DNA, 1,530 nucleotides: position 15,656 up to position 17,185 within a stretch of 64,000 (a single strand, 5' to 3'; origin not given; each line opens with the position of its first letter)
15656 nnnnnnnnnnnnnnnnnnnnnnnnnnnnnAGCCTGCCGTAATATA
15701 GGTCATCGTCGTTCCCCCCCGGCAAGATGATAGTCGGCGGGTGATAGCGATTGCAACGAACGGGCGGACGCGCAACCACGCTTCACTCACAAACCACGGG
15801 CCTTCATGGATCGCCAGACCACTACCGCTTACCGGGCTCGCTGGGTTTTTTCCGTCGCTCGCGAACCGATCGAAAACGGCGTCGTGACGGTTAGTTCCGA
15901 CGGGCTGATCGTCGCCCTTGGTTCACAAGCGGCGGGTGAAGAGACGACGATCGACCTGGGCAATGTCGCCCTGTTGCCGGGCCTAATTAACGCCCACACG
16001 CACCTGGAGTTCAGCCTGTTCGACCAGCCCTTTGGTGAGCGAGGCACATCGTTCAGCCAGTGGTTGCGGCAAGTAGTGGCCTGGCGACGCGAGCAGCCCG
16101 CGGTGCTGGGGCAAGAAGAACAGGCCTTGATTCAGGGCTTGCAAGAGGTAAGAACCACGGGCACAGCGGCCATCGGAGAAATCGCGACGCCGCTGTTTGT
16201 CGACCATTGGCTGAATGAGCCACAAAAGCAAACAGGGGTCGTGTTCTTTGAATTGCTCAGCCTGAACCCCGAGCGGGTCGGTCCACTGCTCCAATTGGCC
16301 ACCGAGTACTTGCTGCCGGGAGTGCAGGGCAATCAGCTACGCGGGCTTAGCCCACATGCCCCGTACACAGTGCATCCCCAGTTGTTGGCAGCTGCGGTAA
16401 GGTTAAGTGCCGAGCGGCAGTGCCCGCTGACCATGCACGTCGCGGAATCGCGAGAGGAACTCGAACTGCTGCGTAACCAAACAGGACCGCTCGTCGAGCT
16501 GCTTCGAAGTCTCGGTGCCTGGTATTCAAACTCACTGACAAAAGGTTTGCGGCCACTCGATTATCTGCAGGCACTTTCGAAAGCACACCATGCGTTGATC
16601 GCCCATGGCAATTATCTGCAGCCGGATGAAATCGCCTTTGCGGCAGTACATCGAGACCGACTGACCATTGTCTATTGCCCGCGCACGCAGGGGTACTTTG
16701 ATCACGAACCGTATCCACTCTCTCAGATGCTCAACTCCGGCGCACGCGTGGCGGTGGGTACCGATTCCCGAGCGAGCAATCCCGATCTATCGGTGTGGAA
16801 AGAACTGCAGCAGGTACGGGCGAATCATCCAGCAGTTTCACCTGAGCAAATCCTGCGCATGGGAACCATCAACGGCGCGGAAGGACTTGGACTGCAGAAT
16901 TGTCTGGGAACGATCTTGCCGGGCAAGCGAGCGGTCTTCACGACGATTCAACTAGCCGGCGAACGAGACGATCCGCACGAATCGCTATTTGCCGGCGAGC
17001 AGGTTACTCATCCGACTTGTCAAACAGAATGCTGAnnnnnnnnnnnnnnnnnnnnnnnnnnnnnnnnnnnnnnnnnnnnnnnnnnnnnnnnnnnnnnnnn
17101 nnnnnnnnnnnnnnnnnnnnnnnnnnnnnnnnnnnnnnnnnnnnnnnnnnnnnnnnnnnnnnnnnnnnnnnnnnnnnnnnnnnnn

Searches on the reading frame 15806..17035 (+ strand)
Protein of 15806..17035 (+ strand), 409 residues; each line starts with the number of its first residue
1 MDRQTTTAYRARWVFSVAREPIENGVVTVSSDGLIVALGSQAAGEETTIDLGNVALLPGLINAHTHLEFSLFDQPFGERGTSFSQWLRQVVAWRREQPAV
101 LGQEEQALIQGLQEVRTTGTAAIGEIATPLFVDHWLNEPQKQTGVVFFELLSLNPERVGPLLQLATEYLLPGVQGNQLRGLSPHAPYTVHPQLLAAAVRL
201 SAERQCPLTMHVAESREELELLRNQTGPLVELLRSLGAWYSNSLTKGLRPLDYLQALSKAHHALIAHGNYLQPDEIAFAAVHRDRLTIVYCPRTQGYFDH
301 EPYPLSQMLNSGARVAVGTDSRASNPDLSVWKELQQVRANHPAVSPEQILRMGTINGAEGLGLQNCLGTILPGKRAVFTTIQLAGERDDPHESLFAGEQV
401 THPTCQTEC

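Call 58: search_protein_families(library=pfam, proteins=[window:15806-17035:+], max_evalue=0.1)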
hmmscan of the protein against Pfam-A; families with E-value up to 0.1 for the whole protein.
window:15806-17035:+ (409 aa): 3 families
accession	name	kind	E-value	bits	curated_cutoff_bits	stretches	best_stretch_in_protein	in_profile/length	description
PF01979.26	Amidohydro_1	-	3e-34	119.2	25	1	56-389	2-321/345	Amidohydrolase family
PF07969.17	Amidohydro_3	-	2.7e-10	40.8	29.7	2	292-381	351-444/472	Amidohydrolase family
PF00962.28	A_deaminase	-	0.011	15.2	27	1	255-359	206-311/330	Adenosine deaminase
